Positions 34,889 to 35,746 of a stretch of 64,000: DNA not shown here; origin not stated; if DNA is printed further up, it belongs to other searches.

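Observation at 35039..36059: Low-GC two-gene cassette (unknown 161-aa protein + HEPN-like protein) inserted into the aroC / def-fmt-rsmB array and translationally coupled to def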

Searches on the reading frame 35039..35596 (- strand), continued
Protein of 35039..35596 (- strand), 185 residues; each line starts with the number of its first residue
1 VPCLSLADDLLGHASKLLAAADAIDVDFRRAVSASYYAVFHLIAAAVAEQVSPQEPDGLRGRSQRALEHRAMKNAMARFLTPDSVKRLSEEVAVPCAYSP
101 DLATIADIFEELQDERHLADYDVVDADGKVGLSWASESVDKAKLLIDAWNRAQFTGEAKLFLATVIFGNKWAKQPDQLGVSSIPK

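Call 80: search_dna_similar(query=window:35039-35587:-, collection=plasmids, mode=protein, max_evalue=0.001, max_rows=15)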
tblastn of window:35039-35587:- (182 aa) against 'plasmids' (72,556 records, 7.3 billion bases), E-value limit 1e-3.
Records with a match: 4; places in all: 4; records where one place covers at least 80% of the query: 0.
Best place of each record, by identity: <60% 4.
By first word of the organism name: Rhizobium 3; Acidisoma 1.
By predicted mobility (MOB-suite, as given by PLSDB): conjugative 2; non-mobilizable 2.
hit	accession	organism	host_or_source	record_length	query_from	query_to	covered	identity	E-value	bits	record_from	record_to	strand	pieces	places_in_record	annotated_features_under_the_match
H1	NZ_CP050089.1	Rhizobium leguminosarum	Trifolium pratense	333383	3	119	64%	31.5%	7e-4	47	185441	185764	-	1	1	hypothetical protein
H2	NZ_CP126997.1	Acidisoma sp. PAMC 29798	cell culture,lichen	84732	1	119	65%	29.9%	5e-6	53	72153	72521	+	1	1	hypothetical protein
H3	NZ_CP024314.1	Rhizobium sp. NXC24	Phaseolus vulgaris,cell culture,plant ...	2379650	2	119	65%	30.1%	4e-5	50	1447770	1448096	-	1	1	record has no annotation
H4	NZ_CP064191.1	Rhizobium sp. 007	Onobrychis viciifolia,cell culture,root ...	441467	24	119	53%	31.3%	6e-4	47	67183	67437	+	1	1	hypothetical protein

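Call 81: get_annotated_region(hit=H2, flank=2500)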
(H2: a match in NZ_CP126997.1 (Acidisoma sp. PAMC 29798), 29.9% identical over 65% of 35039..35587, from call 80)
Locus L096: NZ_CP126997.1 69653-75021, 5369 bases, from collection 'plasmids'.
description: Acidisoma sp. PAMC 29798 plasmid unnamed3, complete sequence
organism: Acidisoma sp. PAMC 29798 (NCBI taxid 3040935)
taxonomy: Bacteria; Pseudomonadota; Alphaproteobacteria; Rhodospirillales; Acetobacteraceae; Acidisoma; Acidisoma sp. PAMC 29798
host: -; source: cell culture,lichen; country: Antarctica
typing (MOB-suite, as given by PLSDB): non-mobilizable
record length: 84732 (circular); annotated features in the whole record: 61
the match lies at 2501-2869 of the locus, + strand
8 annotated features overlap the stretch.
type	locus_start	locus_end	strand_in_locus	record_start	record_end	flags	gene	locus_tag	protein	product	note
CDS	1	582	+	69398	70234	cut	-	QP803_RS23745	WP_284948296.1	replication initiation protein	GO:0006270 - DNA replication initiation [Evidence IEA]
CDS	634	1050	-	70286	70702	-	-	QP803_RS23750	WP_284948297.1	hypothetical protein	-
CDS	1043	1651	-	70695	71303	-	-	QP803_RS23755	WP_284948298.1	ParA family protein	-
CDS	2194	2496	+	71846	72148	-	-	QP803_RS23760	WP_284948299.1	hypothetical protein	-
CDS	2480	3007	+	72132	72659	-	-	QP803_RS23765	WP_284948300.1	hypothetical protein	-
CDS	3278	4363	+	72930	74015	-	-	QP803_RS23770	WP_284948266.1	tyrosine-type recombinase/integrase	GO:0015074 - DNA integration [Evidence IEA]; GO:0006310 - DNA recombination [Evidence IEA]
CDS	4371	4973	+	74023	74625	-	-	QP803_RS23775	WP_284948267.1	hypothetical protein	-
CDS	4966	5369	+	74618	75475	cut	-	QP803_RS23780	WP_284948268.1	segregation/condensation protein A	-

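Call 82: get_annotated_region(hit=H1, flank=2500)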
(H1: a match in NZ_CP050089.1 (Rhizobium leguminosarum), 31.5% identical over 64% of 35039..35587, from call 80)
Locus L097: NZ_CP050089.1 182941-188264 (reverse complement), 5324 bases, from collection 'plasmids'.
description: Rhizobium leguminosarum bv. trifolii strain 23B plasmid pRL23b2, complete sequence
organism: Rhizobium leguminosarum (NCBI taxid 386)
taxonomy: Bacteria; Pseudomonadota; Alphaproteobacteria; Hyphomicrobiales; Rhizobiaceae; Rhizobium; Rhizobium leguminosarum
host: -; source: Trifolium pratense; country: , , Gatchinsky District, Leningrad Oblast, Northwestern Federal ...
typing (MOB-suite, as given by PLSDB): conjugative; replicon rep_cluster_287; relaxase MOBQ; mating-pair formation MPF_T
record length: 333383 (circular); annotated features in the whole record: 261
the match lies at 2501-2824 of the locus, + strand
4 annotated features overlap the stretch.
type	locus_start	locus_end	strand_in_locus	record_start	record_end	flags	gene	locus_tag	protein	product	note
CDS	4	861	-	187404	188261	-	-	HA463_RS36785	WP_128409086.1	hypothetical protein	-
CDS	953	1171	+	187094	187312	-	-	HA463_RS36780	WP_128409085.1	hypothetical protein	-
CDS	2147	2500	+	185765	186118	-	-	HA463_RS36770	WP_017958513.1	hypothetical protein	-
CDS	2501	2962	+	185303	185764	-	-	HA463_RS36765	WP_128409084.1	hypothetical protein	-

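Call 92: search_protein_families(library=phrogs, proteins=[window:35039-35587:-], max_evalue=1)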
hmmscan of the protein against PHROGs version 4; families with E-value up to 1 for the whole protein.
window:35039-35587:- (182 aa): 1 family
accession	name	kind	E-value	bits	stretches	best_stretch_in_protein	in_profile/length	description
phrog_5176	-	unknown function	2.6e-07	31.4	1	5-148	6-128/132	-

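Call 99: find_encoding_contigs(protein=P0077, flank=2000, max_places=2)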
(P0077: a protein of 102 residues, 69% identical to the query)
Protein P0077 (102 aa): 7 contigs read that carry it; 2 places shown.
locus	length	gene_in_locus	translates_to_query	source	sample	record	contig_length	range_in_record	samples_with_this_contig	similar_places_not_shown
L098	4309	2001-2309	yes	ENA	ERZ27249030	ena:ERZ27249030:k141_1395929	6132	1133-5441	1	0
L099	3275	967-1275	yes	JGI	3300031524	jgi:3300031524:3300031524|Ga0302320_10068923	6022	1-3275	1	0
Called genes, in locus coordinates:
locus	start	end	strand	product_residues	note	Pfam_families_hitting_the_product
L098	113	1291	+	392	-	PF01264:Chorismate_synt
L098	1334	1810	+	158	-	-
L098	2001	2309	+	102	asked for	-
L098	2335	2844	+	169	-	PF01327:Pep_deformylase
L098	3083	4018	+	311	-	PF00551:Formyl_trans_N, PF02911:Formyl_trans_C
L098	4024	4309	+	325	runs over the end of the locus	?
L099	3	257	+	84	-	?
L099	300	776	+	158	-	-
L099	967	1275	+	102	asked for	-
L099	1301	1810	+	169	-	PF01327:Pep_deformylase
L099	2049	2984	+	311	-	PF00551:Formyl_trans_N, PF02911:Formyl_trans_C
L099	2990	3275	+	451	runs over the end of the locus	PF01029:NusB, PF22458:RsmF-B_ferredox (weak), PF01189:Methyltr_RsmB-F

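Call 100: find_encoding_contigs(protein=P0080, flank=2000, max_places=2)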
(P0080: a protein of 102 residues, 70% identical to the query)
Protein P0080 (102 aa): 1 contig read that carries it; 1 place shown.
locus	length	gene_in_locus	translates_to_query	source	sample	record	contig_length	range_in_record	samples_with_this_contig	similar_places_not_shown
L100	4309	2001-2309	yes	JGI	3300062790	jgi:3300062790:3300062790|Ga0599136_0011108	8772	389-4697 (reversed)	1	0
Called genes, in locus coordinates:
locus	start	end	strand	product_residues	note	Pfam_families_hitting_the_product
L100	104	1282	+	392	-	PF01264:Chorismate_synt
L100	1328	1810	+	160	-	-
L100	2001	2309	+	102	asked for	-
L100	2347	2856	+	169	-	PF01327:Pep_deformylase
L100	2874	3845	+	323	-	PF00551:Formyl_trans_N, PF02911:Formyl_trans_C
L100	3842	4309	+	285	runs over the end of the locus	?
